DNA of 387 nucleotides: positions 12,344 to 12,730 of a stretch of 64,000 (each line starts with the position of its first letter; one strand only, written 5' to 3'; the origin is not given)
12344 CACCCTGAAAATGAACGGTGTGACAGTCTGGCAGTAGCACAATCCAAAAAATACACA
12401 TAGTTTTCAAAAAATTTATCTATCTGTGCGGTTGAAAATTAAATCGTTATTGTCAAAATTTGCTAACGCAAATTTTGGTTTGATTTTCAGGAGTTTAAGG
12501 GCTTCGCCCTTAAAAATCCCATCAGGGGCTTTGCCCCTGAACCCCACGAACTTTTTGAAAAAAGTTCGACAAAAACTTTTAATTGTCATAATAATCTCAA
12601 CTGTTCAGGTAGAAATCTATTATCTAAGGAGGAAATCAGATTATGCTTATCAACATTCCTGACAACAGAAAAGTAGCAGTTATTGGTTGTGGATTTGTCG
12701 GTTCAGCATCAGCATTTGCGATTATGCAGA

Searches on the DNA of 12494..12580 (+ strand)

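Call 35: build_rna_model(alignment_id=A2, structure=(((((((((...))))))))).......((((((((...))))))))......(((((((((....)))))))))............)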
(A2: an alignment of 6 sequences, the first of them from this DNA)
Model R1 built from alignment A2 (6 sequences, 87 columns); structure: as given.
model positions 87; base pairs 26; branch points 2; effective number of sequences 0.94; information 0.654 bits per position. Calibrated on 0.2 Mb of random sequence (short: E-values are rough).
structure used (alignment columns):
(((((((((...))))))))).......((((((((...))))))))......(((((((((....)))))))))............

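Call 36: search_with_rna_model(model_id=R1, sources=[window, L004, L005, L006, L007, L008, L009, L010, L011, L012, L013, L014, L015, L016, L017, L018, L019, L020, L021, L022, L023, L024, L025, L026, L027, L028, L029, L030, L031, L032, L033, L034, L035, L036, L037, L038, L039, L040, L041, L042, L043, L044, L045, L046, L047, L048, L049, L050, L051, L052, L053, L054, L055, L056, L057, L058, L059, L060, L061, L062, L063, L064, L065, L066, L067, L068, L069, L070, L071, L072], max_evalue=0.001, make_alignment=true)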
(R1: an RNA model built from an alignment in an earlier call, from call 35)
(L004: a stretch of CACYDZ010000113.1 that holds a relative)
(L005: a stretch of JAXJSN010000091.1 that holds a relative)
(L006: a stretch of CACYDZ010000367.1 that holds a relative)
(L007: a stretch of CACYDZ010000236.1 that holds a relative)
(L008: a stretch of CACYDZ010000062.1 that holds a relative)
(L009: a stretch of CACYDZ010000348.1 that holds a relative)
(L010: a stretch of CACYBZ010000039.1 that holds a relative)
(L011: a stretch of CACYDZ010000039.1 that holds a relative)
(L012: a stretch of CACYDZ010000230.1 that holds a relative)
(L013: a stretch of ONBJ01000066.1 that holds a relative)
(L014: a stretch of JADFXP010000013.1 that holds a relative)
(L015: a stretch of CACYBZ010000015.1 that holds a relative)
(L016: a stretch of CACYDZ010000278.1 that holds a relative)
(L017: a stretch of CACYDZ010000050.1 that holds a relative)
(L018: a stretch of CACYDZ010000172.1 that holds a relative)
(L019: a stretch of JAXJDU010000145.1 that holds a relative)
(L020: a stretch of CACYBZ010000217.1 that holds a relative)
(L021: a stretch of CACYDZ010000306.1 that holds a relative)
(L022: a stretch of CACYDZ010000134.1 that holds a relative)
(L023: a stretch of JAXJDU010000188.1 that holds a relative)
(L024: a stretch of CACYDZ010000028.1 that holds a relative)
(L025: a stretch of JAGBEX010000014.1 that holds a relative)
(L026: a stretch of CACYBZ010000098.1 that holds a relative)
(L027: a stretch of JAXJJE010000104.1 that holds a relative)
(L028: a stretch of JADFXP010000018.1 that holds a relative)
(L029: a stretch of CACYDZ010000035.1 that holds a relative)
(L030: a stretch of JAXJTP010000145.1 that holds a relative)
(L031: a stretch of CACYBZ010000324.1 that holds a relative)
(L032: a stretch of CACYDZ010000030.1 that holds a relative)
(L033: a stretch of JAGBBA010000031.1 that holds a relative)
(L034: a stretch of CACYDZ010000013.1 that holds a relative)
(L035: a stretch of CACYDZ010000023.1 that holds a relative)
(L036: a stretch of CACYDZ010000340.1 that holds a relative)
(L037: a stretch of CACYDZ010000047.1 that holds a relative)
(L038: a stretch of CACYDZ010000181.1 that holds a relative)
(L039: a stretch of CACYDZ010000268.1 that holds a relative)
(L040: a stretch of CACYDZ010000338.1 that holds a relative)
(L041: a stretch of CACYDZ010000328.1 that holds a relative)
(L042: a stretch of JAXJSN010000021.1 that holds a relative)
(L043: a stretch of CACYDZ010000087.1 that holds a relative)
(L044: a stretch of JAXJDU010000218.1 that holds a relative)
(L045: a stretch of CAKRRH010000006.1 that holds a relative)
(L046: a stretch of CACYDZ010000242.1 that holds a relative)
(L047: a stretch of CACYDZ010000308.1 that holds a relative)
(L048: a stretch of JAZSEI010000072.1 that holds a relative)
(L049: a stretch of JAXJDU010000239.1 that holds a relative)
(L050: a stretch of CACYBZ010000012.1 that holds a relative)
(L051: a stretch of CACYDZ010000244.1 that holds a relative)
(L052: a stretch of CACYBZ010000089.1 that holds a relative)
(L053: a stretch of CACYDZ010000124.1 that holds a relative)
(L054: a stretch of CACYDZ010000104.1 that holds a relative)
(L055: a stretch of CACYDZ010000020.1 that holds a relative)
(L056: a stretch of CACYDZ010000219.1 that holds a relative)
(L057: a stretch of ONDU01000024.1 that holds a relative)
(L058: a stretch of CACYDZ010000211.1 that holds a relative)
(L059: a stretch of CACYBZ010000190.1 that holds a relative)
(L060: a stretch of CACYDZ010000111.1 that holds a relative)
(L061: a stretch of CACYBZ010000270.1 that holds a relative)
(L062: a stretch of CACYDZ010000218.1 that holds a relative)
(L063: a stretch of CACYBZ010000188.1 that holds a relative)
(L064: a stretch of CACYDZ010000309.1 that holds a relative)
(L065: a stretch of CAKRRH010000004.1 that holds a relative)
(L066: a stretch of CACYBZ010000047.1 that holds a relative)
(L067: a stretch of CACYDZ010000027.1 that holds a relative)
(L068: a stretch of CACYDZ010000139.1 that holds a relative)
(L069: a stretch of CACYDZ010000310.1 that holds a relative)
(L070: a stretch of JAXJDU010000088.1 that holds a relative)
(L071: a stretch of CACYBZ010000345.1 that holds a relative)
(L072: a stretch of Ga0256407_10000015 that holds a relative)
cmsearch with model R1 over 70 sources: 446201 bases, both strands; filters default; matches with E-value up to 0.001: 228.
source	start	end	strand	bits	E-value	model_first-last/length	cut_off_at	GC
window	59756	59842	-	116.1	1.6e-24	1-87/87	no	0.43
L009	3470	3556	-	115.7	1.9e-24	1-87/87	no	0.44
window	40971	41057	+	115.1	2.7e-24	1-87/87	no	0.45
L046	4589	4675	+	114.8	3.2e-24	1-87/87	no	0.43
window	12494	12580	+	114.3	4.1e-24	1-87/87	no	0.43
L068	3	89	-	113.5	6.4e-24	1-87/87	no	0.41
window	5478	5564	-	113.4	6.6e-24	1-87/87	no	0.44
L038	1117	1203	+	113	8.3e-24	1-87/87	no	0.4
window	35278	35364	-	112.9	8.7e-24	1-87/87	no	0.4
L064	128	214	-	111.5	1.9e-23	1-87/87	no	0.41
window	45209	45295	+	110.9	2.7e-23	1-87/87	no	0.45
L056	5063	5149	-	110.5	3.3e-23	1-87/87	no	0.4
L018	4017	4103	-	109.4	5.8e-23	1-87/87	no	0.4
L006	2353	2439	+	107.7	1.5e-22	1-87/87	no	0.41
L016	1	84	-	105.2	5.8e-22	1-84/87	3'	0.43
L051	2479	2565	+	103.6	1.4e-21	1-87/87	no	0.41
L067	7201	7285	-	103.3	1.6e-21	3-87/87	5'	0.42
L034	901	985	+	101.9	3.4e-21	1-87/87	no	0.38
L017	1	85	+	101.6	4.1e-21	3-87/87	5'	0.42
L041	1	85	-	101.5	4.3e-21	1-85/87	3'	0.42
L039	1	85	-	101.1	5.3e-21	1-85/87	3'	0.41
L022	1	86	-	101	5.5e-21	1-86/87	3'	0.42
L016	4037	4121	+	100.3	8.1e-21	1-87/87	no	0.4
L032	1607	1691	-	99.8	1.1e-20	1-87/87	no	0.44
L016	7910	7994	-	98.5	2.2e-20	1-87/87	no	0.42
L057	833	917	-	97.8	3.2e-20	1-87/87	no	0.46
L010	7202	7286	+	96.9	5.3e-20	1-87/87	no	0.47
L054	5271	5357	-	96.5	6.2e-20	1-87/87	no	0.47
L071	3018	3102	+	96.5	6.4e-20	1-87/87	no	0.44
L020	2158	2242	-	96.5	6.4e-20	1-87/87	no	0.47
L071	6493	6577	-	96.4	6.7e-20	1-87/87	no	0.48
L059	2028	2112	+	95.5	1.1e-19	1-87/87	no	0.46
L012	73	157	+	95.1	1.4e-19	1-87/87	no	0.51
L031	2295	2379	+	94.6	1.8e-19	1-87/87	no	0.47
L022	2305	2393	-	94.3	2.1e-19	1-87/87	no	0.43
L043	1314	1398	+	94.3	2.1e-19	1-87/87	no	0.41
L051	1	85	-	94.2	2.2e-19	1-87/87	no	0.48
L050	2785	2869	+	93.9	2.5e-19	1-87/87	no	0.45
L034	7388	7476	-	93.8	2.8e-19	1-87/87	no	0.44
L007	391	475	+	93.7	3e-19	1-87/87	no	0.47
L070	171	255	+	92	7.2e-19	1-87/87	no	0.48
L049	3997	4081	-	91.4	1e-18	1-87/87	no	0.48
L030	5898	5982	-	90.1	2.1e-18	1-87/87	no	0.49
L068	2321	2403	+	90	2.1e-18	1-87/87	no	0.46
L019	5267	5351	-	89.6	2.6e-18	1-87/87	no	0.46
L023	40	124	-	89.5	2.8e-18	1-87/87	no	0.38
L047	1709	1795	+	89.2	3.4e-18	1-87/87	no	0.46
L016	813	895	+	89.1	3.5e-18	1-87/87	no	0.46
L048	102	186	+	88.5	4.8e-18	1-87/87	no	0.48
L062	1824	1912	+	88.5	4.8e-18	1-87/87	no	0.43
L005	7406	7490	-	88.4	5.1e-18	1-87/87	no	0.36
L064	2158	2244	-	87.9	6.9e-18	1-87/87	no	0.44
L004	5761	5847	-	86.8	1.2e-17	1-87/87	no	0.48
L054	1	74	+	86.6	1.3e-17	14-87/87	5'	0.43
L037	1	87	-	86.3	1.6e-17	1-87/87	no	0.43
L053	1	87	+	86.3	1.6e-17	1-87/87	no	0.43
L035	1252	1338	+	84.9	3.4e-17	1-87/87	no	0.44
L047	812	899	-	84.5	4.2e-17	1-87/87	no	0.43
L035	1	74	+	83.6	7.1e-17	14-87/87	5'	0.41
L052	2996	3084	-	82.9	9.8e-17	1-87/87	no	0.46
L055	1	87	-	82.6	1.2e-16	1-87/87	no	0.43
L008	4612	4698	+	82.6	1.2e-16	1-87/87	no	0.47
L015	1331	1419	-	81.4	2.3e-16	1-87/87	no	0.45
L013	1854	1940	+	80.9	3e-16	1-87/87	no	0.47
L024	698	782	-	80.4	3.9e-16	1-87/87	no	0.52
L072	12900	12984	-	80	4.8e-16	1-87/87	no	0.39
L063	1984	2066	+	79.5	6.2e-16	1-87/87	no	0.54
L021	1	84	-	79.3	7e-16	1-84/87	3'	0.45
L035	4268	4356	-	77.2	2.2e-15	1-87/87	no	0.43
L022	4054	4140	+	76.7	2.9e-15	1-87/87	no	0.45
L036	2438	2523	-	75.1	6.8e-15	1-87/87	no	0.44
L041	136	224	+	74.3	1.1e-14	1-87/87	no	0.49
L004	1552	1636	+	74.1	1.2e-14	1-87/87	no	0.41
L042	4303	4459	+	73.2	1.9e-14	1-87/87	no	0.38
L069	1566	1651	-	72.6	2.6e-14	1-87/87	no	0.41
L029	1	86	+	72.6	2.7e-14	4-87/87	5'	0.44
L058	229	315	+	70.8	7e-14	1-87/87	no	0.49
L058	366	455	-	70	1.1e-13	1-87/87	no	0.48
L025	485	572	-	69.9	1.1e-13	1-87/87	no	0.62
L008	6271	6360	+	68.3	2.7e-13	1-87/87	no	0.41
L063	1229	1311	+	67.9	3.4e-13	1-87/87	no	0.46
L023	182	264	+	67.8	3.6e-13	1-87/87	no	0.39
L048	7065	7146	-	67.3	4.7e-13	1-87/87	no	0.43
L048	7204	7286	+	67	5.5e-13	1-87/87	no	0.45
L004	4919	5005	+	66.9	5.7e-13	1-87/87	no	0.45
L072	13078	13163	+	66.2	8.3e-13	1-87/87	no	0.43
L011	5723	5803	-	66.1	9.1e-13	8-87/87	5'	0.41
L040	5874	5942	-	65.5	1.3e-12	17-87/87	5'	0.46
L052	1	74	+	65.4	1.3e-12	10-87/87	5'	0.45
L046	4724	4828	-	64.1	2.6e-12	1-87/87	no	0.48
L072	11853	11938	-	64.1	2.7e-12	1-87/87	no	0.44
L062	1962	2052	-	63.6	3.5e-12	1-87/87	no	0.44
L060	2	87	+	63.4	3.8e-12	1-87/87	no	0.45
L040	1469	1553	+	63.4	3.9e-12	1-87/87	no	0.45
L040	5733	5823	+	62.6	6.1e-12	1-87/87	no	0.42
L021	6586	6660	+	62.1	7.7e-12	1-74/87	3'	0.47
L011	1663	1753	-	61.4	1.2e-11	1-87/87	no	0.47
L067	4743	4828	-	58.5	5.5e-11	1-87/87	no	0.44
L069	3198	3247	-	57.8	8.2e-11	38-87/87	5'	0.4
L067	4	87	-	56.7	1.4e-10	1-82/87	no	0.44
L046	4425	4532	-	56.4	1.7e-10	1-87/87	no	0.43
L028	2349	2438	+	56.1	2e-10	1-87/87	no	0.36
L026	4848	4896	+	55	3.6e-10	1-49/87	3'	0.55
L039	5945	6009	-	53.5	8.2e-10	23-87/87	5'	0.46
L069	3063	3149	+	52.6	1.3e-09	1-87/87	no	0.48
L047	1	75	-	51.7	2.2e-09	1-75/87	3'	0.56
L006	2512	2605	-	50.1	5.2e-09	1-87/87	no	0.43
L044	454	593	-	48.6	1.2e-08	1-87/87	no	0.37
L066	164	228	-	46.7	3.2e-08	1-87/87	no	0.35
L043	1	78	-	46.3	4.1e-08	1-74/87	3'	0.51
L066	3246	3323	+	46.3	4.1e-08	1-74/87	3'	0.51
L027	133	245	+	45.8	5.4e-08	1-87/87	no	0.43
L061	1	42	-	44.9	8.6e-08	1-42/87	3'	0.52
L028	4953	5052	-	44.7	9.5e-08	1-87/87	no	0.38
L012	230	321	-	43.7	1.7e-07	1-87/87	no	0.41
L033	5457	5503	+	43.4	1.9e-07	1-47/87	no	0.66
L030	1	53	+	43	2.5e-07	33-87/87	5'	0.51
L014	7129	7208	-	41.7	4.8e-07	1-87/87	no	0.4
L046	78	169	-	39.3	1.8e-06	1-87/87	no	0.45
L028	4154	4231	-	38.7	2.4e-06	1-87/87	no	0.45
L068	2283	2368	-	38.7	2.5e-06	1-87/87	no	0.42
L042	4190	4278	-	37.5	4.9e-06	1-87/87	no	0.36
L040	1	46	-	37.5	4.9e-06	1-45/87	3'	0.54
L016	3999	4084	-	37.2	5.7e-06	1-87/87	no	0.41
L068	42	156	+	36.2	9.4e-06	1-87/87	no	0.42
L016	37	135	+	35.5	1.4e-05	1-87/87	no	0.41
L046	4564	4636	-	34.8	2e-05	1-87/87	no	0.42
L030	5962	6034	+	34.7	2.2e-05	1-87/87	no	0.37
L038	1091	1164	-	33.5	4.1e-05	1-87/87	no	0.42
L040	26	100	+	33.5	4.2e-05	1-87/87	no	0.36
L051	38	137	+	33.4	4.4e-05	1-87/87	no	0.4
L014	3925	3996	+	33.3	4.5e-05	1-87/87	no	0.35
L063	1943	2004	-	33.3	4.7e-05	1-87/87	no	0.45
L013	1803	1874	-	33.2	4.8e-05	1-87/87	no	0.36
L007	324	438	-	32.9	5.8e-05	1-87/87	no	0.39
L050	2771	2832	-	32.9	5.8e-05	1-87/87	no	0.45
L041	38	121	+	32.9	5.8e-05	1-87/87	no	0.39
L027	81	153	-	32.5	7.3e-05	1-87/87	no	0.29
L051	2426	2526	-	32.4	7.6e-05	1-87/87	no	0.43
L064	10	79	+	32.3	7.7e-05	1-87/87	no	0.44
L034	875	948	-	32.3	7.8e-05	1-87/87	no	0.39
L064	167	230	+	32.2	8.2e-05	1-87/87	no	0.47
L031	2276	2342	-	32.2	8.3e-05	1-87/87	no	0.48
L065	1375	1440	+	32.2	8.4e-05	1-87/87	no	0.5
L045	4645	4710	+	32.2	8.4e-05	1-87/87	no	0.5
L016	787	860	-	31.6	0.00012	1-87/87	no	0.41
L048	1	44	-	31.5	0.00012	1-48/87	3'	0.52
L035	1199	1272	-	31.5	0.00012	1-87/87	no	0.34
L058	3779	3814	-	31.5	0.00012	48-87/87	5'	0.28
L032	4303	4373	-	31.4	0.00013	1-87/87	no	0.37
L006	2330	2400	-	31.1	0.00015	1-87/87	no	0.42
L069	1631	1701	+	30.9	0.00017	1-87/87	no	0.31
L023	104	176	+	30.6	0.0002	1-87/87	no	0.3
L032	1644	1718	+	30.6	0.0002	1-87/87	no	0.48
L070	133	218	-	30.5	0.00021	1-87/87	no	0.42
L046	4808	4881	+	30.5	0.00021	1-87/87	no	0.28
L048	7126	7199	+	30.2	0.00024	1-87/87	no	0.36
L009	3359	3421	+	30.2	0.00025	1-87/87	no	0.33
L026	4761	4868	-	30.1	0.00026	1-87/87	no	0.48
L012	23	93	-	30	0.00028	1-87/87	no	0.37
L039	65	137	+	29.8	0.0003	1-87/87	no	0.34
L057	870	962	+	29.8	0.00031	1-87/87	no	0.41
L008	6218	6291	-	29.6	0.00034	1-87/87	no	0.35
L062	1775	1845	-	29.5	0.00036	1-87/87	no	0.46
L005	7470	7572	+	29.1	0.00044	1-87/87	no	0.38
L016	7947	8000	+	29.1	0.00044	1-54/87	3'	0.5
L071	3003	3065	-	29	0.00047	1-87/87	no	0.43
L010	7164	7249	-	28.8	0.00052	1-87/87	no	0.41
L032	4196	4298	+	28.7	0.00055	1-87/87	no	0.45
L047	851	937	+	28.7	0.00056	1-87/87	no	0.4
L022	39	137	+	28.7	0.00056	1-87/87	no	0.37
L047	1656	1729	-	28.7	0.00057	1-87/87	no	0.32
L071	6530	6610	+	28.4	0.00065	1-87/87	no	0.42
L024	735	799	+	28.4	0.00066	1-87/87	no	0.45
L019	5304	5372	+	28.1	0.00077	1-71/87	3'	0.42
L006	3958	4046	+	28.1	0.00079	1-87/87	no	0.51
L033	5511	5575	+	27.9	0.00085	1-87/87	no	0.63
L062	2004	2101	+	27.8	0.00093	1-87/87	no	0.44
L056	1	26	-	27.7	0.00095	1-26/87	3'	0.5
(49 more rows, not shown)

Alignment A3: 150 matches aligned to the model, 287 columns, each read 5' to 3' on its own strand. Consensus structure (alignment columns), stored with it:
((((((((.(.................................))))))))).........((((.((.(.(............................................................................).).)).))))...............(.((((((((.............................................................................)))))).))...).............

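Call 83: search_with_rna_model(model_id=R1, source=window, max_evalue=1e-7, make_alignment=true)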
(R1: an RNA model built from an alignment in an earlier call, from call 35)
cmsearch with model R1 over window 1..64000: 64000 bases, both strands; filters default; matches with E-value up to 1e-7: 38.
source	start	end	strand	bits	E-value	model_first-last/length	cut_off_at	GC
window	59756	59842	-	116.1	2.3e-25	1-87/87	no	0.43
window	40971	41057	+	115.1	3.9e-25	1-87/87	no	0.45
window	12494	12580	+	114.3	5.8e-25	1-87/87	no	0.43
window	5478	5564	-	113.4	9.5e-25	1-87/87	no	0.44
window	35278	35364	-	112.9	1.2e-24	1-87/87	no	0.4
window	45209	45295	+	110.9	3.8e-24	1-87/87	no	0.45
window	49427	49533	-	103.4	2.2e-22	1-87/87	no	0.42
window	22785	22869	-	101.4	6.3e-22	1-87/87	no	0.42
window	51597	51681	+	95.6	1.5e-20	1-87/87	no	0.47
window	55997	56081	+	95.6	1.5e-20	1-87/87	no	0.47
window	58074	58160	-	94.4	2.8e-20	1-87/87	no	0.47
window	23605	23689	+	94.2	3.1e-20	1-87/87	no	0.48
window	46684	46768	+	93.8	3.9e-20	1-87/87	no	0.42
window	1409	1493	+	93.2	5.6e-20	1-87/87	no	0.48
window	53068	53154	+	92.4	8.3e-20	1-87/87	no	0.52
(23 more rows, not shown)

Alignment A4: 38 matches aligned to the model, 153 columns, each read 5' to 3' on its own strand. Consensus structure (alignment columns), stored with it:
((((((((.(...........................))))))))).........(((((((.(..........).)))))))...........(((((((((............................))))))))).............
